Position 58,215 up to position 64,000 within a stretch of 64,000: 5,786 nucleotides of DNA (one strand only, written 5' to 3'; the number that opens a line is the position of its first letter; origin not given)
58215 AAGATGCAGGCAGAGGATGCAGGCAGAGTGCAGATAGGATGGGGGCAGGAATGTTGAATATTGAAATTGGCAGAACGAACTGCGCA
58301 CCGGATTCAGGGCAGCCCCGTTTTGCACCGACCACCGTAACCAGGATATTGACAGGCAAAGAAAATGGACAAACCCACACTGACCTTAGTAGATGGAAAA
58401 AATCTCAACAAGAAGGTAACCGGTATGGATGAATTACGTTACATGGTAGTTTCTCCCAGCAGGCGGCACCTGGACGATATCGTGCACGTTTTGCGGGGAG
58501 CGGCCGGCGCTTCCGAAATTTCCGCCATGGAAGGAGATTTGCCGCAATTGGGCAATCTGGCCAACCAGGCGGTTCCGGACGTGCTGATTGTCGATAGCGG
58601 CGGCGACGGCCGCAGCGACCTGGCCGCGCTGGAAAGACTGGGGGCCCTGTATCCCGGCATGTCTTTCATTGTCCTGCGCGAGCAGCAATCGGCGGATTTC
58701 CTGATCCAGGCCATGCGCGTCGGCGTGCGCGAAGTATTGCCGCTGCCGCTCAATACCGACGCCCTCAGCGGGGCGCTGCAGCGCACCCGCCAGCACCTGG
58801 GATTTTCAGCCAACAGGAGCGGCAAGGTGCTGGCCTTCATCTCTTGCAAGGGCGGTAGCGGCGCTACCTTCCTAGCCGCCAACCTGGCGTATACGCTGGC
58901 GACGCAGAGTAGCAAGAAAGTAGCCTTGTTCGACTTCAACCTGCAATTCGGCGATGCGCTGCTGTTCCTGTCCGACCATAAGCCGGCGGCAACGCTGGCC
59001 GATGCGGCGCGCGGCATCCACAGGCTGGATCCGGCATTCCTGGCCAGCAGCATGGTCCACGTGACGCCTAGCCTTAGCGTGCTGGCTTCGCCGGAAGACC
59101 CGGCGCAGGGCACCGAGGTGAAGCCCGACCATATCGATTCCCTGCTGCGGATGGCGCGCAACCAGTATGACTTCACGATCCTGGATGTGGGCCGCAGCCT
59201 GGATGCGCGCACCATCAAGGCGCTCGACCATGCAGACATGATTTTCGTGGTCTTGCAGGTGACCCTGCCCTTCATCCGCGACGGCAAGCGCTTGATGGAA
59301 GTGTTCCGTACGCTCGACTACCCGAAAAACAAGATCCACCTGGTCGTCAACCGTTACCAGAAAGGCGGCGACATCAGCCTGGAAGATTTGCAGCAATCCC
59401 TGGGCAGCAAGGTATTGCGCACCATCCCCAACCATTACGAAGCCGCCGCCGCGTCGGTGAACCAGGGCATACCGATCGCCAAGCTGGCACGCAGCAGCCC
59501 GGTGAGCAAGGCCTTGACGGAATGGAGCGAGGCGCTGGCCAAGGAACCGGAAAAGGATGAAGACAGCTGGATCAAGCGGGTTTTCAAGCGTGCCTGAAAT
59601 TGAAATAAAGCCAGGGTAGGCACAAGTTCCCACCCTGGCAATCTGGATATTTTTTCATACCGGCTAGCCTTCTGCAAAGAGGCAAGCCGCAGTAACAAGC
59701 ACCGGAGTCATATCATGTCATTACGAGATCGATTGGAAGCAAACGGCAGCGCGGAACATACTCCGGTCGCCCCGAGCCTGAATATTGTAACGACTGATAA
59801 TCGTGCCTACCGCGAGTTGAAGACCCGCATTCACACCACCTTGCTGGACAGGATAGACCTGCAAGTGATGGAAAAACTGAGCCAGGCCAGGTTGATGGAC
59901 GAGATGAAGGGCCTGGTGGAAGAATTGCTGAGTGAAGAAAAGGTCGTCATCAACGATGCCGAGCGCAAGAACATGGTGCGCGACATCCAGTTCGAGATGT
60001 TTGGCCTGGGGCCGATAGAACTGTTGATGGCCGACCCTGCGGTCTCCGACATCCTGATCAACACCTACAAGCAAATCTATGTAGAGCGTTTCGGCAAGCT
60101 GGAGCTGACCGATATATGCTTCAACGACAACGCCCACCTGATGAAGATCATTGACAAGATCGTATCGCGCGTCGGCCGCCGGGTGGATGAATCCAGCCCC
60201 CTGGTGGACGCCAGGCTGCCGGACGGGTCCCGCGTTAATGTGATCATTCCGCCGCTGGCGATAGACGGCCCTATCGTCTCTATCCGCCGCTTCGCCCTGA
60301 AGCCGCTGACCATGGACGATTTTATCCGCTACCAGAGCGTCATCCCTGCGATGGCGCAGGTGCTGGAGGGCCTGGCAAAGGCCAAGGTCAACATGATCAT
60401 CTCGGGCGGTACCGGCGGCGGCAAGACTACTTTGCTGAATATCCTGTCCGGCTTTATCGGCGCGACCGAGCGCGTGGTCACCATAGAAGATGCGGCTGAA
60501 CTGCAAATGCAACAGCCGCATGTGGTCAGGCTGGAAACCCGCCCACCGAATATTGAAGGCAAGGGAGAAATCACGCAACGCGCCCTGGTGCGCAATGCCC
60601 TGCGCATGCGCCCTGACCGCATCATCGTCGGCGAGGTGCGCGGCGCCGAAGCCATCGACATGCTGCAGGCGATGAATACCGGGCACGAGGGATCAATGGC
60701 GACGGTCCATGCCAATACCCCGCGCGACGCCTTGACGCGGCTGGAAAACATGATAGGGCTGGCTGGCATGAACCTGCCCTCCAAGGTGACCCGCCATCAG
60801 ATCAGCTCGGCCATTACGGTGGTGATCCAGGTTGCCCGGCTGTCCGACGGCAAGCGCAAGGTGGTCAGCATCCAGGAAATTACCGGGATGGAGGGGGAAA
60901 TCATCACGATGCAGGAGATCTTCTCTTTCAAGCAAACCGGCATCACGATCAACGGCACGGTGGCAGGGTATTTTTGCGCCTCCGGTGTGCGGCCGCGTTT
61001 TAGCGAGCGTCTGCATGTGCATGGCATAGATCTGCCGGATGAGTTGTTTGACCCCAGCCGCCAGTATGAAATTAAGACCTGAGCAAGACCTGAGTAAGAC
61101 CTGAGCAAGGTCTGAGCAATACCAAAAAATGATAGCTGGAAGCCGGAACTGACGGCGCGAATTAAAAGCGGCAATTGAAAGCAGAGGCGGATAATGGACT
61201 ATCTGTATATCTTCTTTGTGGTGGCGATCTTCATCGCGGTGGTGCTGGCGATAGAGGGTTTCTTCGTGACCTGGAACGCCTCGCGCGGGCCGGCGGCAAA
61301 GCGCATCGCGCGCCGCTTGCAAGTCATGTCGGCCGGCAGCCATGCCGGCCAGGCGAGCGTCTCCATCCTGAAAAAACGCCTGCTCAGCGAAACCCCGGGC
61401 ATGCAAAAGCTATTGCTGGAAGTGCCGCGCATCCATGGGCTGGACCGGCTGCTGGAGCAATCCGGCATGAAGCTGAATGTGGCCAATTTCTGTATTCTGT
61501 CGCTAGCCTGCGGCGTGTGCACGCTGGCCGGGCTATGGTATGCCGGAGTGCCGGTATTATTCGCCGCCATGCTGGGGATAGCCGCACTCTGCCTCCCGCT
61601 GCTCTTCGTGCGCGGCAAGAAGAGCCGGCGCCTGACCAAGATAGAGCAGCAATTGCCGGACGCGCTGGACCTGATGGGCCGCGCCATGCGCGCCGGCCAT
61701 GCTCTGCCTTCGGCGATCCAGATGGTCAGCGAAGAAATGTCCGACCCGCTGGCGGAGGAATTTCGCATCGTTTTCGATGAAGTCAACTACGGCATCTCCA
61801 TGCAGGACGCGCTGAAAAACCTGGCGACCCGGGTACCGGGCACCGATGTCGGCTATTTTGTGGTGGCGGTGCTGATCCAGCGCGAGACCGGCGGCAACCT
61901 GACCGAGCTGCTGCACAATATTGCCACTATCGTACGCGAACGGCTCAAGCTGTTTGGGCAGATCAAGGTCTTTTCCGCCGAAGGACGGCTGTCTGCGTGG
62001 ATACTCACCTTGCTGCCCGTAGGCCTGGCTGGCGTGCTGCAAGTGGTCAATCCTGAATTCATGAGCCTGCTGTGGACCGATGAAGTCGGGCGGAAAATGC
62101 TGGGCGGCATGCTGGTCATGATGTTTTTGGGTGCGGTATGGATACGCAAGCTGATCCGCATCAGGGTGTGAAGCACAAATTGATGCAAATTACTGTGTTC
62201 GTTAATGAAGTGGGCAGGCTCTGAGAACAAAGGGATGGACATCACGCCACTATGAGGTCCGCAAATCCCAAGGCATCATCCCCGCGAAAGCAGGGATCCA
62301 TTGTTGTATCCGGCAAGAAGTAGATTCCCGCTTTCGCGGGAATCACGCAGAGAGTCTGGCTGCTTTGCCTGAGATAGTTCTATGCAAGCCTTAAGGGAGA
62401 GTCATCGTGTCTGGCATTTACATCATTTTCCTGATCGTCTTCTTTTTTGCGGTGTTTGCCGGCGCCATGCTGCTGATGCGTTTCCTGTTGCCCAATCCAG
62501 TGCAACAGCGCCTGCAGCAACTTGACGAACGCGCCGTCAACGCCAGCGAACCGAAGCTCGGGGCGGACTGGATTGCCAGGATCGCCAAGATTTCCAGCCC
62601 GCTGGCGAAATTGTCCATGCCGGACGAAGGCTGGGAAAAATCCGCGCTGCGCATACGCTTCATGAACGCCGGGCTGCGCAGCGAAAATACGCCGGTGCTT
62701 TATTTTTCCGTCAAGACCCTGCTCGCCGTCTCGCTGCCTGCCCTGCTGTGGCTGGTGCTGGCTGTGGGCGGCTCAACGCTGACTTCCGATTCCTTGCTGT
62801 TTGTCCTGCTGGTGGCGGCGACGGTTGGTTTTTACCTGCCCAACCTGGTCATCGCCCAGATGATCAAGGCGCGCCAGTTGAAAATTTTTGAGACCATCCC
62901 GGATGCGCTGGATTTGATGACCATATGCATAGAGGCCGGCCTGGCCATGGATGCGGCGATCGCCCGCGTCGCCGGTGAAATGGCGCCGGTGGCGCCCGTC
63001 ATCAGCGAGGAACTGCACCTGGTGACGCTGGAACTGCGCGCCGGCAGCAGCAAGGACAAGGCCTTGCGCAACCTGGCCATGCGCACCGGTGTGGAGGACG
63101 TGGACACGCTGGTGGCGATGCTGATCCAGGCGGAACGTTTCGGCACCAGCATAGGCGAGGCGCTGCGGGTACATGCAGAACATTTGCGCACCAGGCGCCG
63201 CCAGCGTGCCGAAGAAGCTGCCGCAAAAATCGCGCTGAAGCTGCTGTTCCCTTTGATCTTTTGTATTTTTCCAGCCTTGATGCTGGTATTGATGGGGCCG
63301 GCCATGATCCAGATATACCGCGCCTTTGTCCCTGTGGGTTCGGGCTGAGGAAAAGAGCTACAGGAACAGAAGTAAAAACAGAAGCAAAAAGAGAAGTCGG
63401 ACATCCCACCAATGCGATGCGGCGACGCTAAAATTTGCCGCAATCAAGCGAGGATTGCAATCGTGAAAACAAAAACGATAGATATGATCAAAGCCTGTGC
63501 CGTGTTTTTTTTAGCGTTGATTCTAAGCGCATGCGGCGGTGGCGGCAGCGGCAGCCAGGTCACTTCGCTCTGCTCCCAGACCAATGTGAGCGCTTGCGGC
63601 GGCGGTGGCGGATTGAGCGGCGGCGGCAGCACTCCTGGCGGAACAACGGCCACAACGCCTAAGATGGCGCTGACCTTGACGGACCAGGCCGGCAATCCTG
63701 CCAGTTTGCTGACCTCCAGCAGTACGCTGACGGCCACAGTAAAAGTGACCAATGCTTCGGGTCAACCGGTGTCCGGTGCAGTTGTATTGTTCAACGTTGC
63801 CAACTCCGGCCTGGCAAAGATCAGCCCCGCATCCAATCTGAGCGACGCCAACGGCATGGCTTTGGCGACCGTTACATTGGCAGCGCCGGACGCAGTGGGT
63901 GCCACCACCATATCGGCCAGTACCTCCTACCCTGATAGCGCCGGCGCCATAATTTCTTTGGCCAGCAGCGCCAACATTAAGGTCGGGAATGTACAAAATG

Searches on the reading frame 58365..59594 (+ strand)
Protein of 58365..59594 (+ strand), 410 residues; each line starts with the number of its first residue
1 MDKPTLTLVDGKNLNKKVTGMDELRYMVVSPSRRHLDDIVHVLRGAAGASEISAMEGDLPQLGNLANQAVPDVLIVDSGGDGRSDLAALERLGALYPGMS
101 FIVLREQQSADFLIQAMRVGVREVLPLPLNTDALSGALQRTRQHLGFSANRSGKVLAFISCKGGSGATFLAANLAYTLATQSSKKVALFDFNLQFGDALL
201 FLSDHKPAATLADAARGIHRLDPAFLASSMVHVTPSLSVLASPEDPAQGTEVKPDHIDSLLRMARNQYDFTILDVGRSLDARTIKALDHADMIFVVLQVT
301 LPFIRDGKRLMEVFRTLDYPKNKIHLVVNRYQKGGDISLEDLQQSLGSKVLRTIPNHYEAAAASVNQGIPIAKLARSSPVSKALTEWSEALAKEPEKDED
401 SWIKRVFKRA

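Call 6: search_protein_families(library=pfam, proteins=[window:58365-59594:+], max_evalue=0.01)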
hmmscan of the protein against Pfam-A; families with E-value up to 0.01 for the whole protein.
window:58365-59594:+ (410 aa): 5 families
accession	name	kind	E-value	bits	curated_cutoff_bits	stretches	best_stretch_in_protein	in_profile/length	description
PF13614.12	AAA_31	-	3.7e-15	56.8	27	1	154-315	2-165/177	AAA domain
PF01656.29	CbiA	-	2.4e-10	40.9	25.4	1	157-364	2-119/125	CobQ/CobB/MinD/ParA nucleotide binding domain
PF10609.15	ParA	-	3.7e-05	23.7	27.1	1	154-193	4-42/246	NUBPL iron-transfer P-loop NTPase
PF06564.18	CBP_BcsQ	-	0.00037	20.5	21.3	1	155-376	3-218/234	Cellulose biosynthesis protein BcsQ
PF00072.30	Response_reg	-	0.0044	17.6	30.2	0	58-138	30-110/111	Response regulator receiver domain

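Call 55: search_protein_families(library=ncbifam, proteins=[window:58365-59594:+], max_evalue=0.001)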
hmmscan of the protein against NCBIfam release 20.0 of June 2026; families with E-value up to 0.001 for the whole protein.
window:58365-59594:+ (410 aa): 11 families
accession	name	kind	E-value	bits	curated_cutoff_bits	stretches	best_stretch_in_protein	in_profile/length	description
TIGR03815.1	CpaE_hom_Actino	equivalog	2.9e-23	82.6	154.45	1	102-384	64-333/340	septum site-determining protein Ssd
TIGR01969.1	minD_arch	subfamily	2.6e-21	75.9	201.75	1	155-407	2-250/251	cell division ATPase MinD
TIGR01968.1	minD_bact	equivalog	1.3e-20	73.9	212.9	1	154-387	2-232/261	septum site-determining protein MinD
TIGR03371.1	cellulose_yhjQ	equivalog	2e-12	47.1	157.85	1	154-387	2-237/246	cellulose biosynthesis protein BcsQ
NF041546.1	ParA_partition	equivalog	2.5e-11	43.5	180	2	251-379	60-192/203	ParA family partition ATPase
NF008079.0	PRK10818.1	equivalog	1.3e-06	27.9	508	1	155-391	4-246/270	septum site-determining protein MinD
TIGR03029.1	EpsG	equivalog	7.5e-06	25.3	313.8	1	151-284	101-232/274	chain length determinant protein tyrosine kinase EpsG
NF041283.1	PrgP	equivalog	2.2e-05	23.9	400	1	153-309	2-165/297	ParA superfamily DNA segregation protein PrgP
NF047398.1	AAA_KGGVGR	domain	3.6e-05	24.2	90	1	154-193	3-41/190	KGGVGR-motif variant AAA ATPase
NF041136.1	MrpORP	equivalog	0.00019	20.9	450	0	154-194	6-45/365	iron-sulfur cluster carrier protein MrpORP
TIGR01007.1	eps_fam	subfamily_domain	0.00021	20.9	108.05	1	142-282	7-145/204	polysaccharide biosynthesis tyrosine autokinase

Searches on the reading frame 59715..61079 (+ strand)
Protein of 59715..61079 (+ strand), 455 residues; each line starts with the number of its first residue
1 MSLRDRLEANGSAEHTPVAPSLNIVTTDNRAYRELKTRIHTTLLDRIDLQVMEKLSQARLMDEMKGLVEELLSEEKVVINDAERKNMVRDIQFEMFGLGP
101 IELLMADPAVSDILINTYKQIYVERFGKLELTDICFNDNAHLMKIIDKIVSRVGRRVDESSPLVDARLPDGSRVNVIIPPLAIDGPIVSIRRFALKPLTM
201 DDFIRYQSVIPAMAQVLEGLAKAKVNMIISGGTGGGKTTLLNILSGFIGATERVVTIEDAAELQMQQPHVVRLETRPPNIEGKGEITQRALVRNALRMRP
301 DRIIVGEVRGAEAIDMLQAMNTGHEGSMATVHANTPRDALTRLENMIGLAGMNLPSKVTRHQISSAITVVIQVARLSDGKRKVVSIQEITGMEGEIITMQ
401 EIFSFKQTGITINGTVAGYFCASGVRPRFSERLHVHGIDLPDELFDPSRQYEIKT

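Call 7: search_protein_families(library=pfam, proteins=[window:59715-61079:+], max_evalue=0.01)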
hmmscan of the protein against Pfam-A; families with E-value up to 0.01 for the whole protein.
window:59715-61079:+ (455 aa): 5 families
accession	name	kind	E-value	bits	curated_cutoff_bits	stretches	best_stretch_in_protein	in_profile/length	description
PF00437.27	T2SSE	-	1.5e-64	218.4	24.9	1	97-378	4-283/370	Type II/IV secretion system protein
PF00005.33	ABC_tran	-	0.00072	20.6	25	1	227-271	14-52/137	ABC transporter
PF01078.27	Mg_chelatase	-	0.00091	19.1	20.3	0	221-303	19-102/207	Magnesium chelatase, subunit ChlI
PF07724.20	AAA_2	-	0.0061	17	27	0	223-287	2-65/166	AAA domain (Cdc48 subfamily)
PF13521.12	AAA_28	-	0.0087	16.7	27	0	227-266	2-37/164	AAA domain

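Call 55: search_protein_families(library=ncbifam, proteins=[window:59715-61079:+], max_evalue=0.001)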
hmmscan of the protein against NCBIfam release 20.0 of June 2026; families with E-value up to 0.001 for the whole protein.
window:59715-61079:+ (455 aa): 23 families
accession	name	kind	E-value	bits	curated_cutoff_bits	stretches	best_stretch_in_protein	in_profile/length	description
TIGR03819.1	heli_sec_ATPase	hypoth_equivalog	3.3e-102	342.2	373.15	1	62-386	16-338/340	TadA family conjugal transfer-associated ATPase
TIGR02782.1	TrbB_P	equivalog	4.9e-64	216.5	304.55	1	101-393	14-297/303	P-type conjugative transfer ATPase TrbB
TIGR02788.1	VirB11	equivalog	1.6e-62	211.3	249.95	2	216-384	136-304/308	P-type DNA transfer ATPase VirB11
NF058587.1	archaellum_moto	equivalog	9.5e-60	202.8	550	1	57-406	112-452/527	archaellum flagellar ATPase motor FlaI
NF010475.0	PRK13900.1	equivalog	9.4e-56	189.3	389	2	217-386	153-322/333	type IV secretion system ATPase VirB11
NF010469.0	PRK13894.1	subfamily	6.2e-55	186.8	508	1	75-394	7-313/320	conjugal transfer ATPase TrbB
NF010407.0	PRK13833.1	subfamily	2e-44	152.3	499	1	101-393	22-304/323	conjugal transfer protein TrbB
NF053672.1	bindosome_BasE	exception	2.1e-41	142.3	1000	1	104-393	144-434/512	bindosome assembly system ATPase subunit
NF010425.0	PRK13851.1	equivalog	1.4e-30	106.3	461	2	215-373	153-312/344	type IV secretion system protein VirB11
NF041000.1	ATPase_ComGA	equivalog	4e-18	65.4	300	1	214-346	117-245/267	competence type IV pilus ATPase ComGA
TIGR02525.1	plasmid_TraJ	equivalog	6.4e-17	61.6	368.3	1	222-384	147-308/372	plasmid transfer ATPase TraJ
TIGR01420.1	pilT_fam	subfamily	3.2e-15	56.2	319.1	1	107-388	11-281/343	PilT/PilU family type 4a pilus ATPase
NF007755.0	PRK10436.1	equivalog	2.6e-13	49.4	617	1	213-371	208-350/465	type II secretion system protein GspE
TIGR02538.1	type_IV_pilB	equivalog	1.9e-12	46.6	675.65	1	214-359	306-444/564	type IV-A pilus assembly ATPase PilB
TIGR02533.1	type_II_gspE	equivalog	1.5e-11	43.7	630.25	1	111-346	126-359/486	type II secretion system ATPase GspE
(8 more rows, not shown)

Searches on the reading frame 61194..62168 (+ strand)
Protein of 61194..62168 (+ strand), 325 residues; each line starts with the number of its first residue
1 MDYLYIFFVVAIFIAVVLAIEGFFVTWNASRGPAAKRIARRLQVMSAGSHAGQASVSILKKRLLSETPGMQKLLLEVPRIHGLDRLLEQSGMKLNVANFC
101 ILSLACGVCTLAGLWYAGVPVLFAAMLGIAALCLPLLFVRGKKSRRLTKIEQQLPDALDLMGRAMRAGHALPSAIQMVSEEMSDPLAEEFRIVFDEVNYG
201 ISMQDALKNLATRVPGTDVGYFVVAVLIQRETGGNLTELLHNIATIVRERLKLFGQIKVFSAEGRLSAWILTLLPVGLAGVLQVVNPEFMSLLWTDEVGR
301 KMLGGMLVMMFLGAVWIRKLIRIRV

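Call 7: search_protein_families(library=pfam, proteins=[window:61194-62168:+], max_evalue=0.01)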
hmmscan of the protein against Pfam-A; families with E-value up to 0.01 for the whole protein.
window:61194-62168:+ (325 aa): 1 family
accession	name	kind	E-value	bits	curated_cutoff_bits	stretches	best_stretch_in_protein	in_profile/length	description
PF00482.28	T2SSF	-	1.9e-19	70.3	25.2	1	157-282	1-123/125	Type II secretion system (T2SS), protein F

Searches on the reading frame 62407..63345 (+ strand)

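Call 7: search_protein_families(library=pfam, proteins=[window:62407-63345:+], max_evalue=0.01)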
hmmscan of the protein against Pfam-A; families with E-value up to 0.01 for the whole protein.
window:62407-63345:+ (313 aa): 1 family
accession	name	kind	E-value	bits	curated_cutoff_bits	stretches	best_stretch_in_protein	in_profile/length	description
PF00482.28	T2SSF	-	4.9e-20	72.2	25.2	1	168-296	2-124/125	Type II secretion system (T2SS), protein F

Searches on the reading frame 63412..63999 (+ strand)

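Call 7: search_protein_families(library=pfam, proteins=[window:63412-63999:+], max_evalue=0.01)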
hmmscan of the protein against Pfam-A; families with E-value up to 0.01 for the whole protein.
window:63412-63999:+ (196 aa): 1 family
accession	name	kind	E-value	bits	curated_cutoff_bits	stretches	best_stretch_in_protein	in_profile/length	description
PF02369.22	Big_1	-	2.5e-08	34.4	34.9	1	104-171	17-80/93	Bacterial Ig-like domain (group 1)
